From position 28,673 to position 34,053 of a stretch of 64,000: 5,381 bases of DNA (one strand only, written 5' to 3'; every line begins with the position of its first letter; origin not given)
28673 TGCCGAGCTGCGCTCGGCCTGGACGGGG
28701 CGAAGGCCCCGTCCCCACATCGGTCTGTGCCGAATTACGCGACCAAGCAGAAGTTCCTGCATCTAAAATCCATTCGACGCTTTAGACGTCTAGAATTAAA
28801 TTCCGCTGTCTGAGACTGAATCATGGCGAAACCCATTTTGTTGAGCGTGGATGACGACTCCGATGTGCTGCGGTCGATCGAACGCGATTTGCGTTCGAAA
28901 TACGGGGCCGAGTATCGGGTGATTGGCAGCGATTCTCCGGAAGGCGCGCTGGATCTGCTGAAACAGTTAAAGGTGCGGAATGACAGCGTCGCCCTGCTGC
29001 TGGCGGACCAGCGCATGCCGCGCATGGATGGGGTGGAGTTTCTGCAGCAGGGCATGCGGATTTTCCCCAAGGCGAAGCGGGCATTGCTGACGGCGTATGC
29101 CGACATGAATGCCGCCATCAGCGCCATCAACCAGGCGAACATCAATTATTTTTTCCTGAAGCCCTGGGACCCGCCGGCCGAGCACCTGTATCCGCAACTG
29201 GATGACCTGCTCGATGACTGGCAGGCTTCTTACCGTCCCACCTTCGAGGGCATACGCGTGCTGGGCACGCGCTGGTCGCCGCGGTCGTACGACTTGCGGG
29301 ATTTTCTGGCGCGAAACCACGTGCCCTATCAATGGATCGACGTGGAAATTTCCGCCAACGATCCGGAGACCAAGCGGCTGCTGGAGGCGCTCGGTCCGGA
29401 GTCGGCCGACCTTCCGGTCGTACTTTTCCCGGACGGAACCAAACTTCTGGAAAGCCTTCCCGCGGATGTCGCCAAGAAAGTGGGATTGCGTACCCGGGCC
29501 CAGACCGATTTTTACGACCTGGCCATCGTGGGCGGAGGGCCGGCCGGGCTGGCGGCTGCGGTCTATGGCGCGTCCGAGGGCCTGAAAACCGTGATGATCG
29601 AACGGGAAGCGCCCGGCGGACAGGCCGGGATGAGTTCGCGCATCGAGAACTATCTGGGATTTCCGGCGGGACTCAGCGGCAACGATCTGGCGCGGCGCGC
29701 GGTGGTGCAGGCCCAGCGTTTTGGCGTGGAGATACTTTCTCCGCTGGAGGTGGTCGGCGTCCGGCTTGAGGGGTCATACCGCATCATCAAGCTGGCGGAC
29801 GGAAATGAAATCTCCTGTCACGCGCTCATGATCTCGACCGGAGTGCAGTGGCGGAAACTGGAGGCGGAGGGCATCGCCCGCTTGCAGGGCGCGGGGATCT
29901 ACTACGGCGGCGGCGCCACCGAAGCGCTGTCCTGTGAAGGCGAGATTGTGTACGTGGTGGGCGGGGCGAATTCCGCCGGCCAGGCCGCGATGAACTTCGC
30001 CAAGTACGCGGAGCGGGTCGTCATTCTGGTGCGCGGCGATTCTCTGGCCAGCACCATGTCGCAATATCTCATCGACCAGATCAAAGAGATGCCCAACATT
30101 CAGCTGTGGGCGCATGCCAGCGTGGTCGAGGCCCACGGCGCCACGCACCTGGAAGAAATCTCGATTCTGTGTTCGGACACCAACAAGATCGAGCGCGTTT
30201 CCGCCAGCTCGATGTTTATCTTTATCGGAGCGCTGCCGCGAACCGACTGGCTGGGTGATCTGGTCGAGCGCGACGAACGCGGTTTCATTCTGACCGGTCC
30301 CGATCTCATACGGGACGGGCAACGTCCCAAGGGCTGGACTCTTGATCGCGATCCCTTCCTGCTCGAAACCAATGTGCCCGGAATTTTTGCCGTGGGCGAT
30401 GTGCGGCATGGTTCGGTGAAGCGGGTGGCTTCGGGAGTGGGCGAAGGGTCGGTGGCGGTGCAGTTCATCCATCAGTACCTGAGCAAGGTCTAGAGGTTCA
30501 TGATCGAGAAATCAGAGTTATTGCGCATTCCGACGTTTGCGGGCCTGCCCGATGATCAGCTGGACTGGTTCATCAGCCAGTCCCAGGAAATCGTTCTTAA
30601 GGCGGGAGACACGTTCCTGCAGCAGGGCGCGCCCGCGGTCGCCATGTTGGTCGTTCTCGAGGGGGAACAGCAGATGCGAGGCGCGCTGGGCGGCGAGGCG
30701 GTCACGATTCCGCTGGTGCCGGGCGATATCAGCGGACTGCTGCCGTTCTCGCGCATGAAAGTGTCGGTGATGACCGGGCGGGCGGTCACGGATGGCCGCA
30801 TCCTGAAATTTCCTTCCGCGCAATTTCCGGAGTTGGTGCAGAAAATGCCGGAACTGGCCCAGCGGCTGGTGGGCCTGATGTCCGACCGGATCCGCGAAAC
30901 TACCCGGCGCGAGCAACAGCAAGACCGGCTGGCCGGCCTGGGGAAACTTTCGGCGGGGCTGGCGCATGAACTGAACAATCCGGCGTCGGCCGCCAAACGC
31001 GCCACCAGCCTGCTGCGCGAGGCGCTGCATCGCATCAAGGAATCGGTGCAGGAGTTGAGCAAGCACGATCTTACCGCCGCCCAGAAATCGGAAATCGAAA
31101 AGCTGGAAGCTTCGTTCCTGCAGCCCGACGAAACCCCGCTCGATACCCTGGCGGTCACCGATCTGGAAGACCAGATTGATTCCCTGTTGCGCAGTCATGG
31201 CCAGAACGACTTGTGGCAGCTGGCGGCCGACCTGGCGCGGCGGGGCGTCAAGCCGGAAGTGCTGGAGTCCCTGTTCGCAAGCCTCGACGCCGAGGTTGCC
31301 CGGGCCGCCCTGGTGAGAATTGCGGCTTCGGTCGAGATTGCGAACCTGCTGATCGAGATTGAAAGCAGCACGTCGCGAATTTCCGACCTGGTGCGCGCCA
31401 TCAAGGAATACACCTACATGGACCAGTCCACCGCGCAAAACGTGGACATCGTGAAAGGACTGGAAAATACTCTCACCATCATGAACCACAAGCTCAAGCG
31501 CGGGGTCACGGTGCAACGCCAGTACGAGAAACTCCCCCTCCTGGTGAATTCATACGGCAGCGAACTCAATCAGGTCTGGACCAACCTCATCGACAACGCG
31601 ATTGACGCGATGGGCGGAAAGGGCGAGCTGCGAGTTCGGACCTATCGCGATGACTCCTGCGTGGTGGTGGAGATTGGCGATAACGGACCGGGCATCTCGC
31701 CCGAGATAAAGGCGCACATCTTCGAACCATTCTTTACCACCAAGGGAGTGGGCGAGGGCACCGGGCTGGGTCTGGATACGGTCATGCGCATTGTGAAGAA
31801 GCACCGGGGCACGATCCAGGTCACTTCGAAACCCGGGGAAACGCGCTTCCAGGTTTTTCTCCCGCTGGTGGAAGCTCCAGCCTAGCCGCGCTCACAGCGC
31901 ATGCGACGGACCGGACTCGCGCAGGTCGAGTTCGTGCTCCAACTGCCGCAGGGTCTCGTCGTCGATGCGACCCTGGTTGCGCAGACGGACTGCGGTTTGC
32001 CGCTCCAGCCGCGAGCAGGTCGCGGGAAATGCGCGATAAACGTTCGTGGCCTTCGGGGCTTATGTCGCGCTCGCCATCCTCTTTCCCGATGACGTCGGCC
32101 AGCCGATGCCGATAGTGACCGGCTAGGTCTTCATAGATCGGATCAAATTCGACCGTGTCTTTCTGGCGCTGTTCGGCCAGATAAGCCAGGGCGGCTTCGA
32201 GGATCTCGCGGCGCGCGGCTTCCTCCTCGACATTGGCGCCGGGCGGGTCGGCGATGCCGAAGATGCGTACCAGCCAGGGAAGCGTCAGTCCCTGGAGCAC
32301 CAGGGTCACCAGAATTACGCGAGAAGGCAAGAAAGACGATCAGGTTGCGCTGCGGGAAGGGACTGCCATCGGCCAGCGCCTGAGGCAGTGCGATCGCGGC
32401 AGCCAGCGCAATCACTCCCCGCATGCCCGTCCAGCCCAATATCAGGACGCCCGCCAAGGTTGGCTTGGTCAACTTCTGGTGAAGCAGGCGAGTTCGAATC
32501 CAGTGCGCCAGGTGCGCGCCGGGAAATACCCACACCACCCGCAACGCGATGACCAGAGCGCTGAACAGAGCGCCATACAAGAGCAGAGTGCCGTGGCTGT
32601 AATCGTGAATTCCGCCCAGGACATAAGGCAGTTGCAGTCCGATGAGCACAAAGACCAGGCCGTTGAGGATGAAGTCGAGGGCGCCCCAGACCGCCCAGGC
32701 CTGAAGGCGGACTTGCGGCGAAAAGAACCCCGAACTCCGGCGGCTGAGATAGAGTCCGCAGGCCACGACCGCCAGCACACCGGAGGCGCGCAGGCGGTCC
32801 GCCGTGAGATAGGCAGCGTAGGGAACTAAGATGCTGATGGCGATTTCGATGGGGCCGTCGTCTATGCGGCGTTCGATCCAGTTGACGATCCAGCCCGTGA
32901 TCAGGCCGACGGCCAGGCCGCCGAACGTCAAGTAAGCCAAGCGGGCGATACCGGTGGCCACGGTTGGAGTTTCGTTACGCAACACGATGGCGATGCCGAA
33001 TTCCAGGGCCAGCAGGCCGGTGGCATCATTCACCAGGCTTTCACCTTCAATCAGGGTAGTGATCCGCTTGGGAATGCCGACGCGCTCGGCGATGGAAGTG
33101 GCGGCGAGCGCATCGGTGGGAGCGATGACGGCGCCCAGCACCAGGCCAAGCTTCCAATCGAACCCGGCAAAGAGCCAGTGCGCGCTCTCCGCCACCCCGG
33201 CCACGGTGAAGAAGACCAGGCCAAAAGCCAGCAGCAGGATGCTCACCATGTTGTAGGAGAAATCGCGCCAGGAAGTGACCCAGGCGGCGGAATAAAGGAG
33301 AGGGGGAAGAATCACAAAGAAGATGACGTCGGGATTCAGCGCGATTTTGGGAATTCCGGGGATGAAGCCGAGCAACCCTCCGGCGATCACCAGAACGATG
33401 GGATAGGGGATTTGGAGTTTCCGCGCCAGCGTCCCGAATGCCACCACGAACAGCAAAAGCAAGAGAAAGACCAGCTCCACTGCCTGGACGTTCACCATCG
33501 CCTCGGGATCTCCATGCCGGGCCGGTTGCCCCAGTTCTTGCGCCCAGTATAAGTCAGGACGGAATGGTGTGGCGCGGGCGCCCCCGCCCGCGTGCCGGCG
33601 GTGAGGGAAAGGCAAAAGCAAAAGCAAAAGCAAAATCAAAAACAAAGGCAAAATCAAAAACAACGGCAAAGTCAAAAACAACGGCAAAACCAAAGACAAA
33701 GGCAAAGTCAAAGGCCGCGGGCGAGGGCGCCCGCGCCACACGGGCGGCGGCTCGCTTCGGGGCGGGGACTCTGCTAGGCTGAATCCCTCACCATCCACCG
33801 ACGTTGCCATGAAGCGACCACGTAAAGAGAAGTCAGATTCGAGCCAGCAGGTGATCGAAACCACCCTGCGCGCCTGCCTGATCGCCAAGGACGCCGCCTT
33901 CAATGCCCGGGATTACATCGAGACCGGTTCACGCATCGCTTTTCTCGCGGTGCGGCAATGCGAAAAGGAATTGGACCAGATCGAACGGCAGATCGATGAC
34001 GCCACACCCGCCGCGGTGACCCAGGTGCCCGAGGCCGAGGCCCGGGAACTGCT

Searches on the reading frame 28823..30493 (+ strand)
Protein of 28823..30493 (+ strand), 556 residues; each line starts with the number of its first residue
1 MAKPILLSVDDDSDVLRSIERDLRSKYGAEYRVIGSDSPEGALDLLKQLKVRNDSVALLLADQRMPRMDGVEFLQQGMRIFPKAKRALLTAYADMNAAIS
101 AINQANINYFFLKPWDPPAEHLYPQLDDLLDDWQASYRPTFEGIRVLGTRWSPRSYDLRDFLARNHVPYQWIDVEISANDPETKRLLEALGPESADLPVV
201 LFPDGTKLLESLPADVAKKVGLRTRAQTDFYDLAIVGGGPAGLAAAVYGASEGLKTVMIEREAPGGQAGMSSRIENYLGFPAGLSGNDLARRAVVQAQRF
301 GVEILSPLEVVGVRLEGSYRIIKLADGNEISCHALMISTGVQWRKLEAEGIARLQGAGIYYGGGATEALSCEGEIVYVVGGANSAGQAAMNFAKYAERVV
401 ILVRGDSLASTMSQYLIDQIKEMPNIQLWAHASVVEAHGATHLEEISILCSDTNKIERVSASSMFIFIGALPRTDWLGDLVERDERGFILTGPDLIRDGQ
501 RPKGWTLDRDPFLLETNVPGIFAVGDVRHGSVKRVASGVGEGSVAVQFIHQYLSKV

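Call 63: search_protein_families(library=pfam, proteins=[window:28823-30493:+], max_evalue=0.00001)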
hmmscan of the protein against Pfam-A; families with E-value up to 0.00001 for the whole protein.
window:28823-30493:+ (556 aa): 6 families
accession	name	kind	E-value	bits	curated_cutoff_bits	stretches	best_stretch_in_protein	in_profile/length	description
PF07992.20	Pyr_redox_2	-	1.3e-32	113.9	26.1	1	231-542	1-291/291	Pyridine nucleotide-disulphide oxidoreductase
PF13738.12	Pyr_redox_3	-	7.1e-15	55.5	30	1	285-489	79-287/305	Pyridine nucleotide-disulphide oxidoreductase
PF00072.30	Response_reg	-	4.2e-12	46.6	30.2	1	7-117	2-103/111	Response regulator receiver domain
PF00070.33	Pyr_redox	-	2.8e-08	34.6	22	0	376-441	2-70/82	Pyridine nucleotide-disulphide oxidoreductase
PF01266.30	DAO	-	1.4e-06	28.5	27.9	0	232-273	1-44/353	FAD dependent oxidoreductase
PF12831.13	FAD_oxidored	-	2.4e-06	27.6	27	1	232-268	1-38/416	FAD dependent oxidoreductase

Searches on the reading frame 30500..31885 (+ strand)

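Call 63: search_protein_families(library=pfam, proteins=[window:30500-31885:+], max_evalue=0.00001)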
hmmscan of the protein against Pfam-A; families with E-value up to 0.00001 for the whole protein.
window:30500-31885:+ (461 aa): 3 families
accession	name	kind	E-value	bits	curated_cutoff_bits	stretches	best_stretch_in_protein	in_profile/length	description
PF02518.31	HATPase_c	-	4.9e-26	91.8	26.4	1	355-456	5-109/111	Histidine kinase-, DNA gyrase B-, and HSP90-like ATPase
PF00027.35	cNMP_binding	-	3e-09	37.2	27.5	1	32-115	3-88/89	Cyclic nucleotide-binding domain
PF14501.12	HATPase_c_5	-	5.4e-07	29.9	22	1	356-454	6-101/102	GHKL domain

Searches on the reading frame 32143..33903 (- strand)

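Call 63: search_protein_families(library=pfam, proteins=[window:32143-33903:-], max_evalue=0.00001)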
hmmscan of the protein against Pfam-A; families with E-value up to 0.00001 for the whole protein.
window:32143-33903:- (586 aa): 1 family
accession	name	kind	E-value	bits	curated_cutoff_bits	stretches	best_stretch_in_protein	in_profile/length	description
PF00999.27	Na_H_Exchanger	-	8.6e-55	186.5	26.2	1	151-526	4-354/375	Sodium/hydrogen exchanger, transmembrane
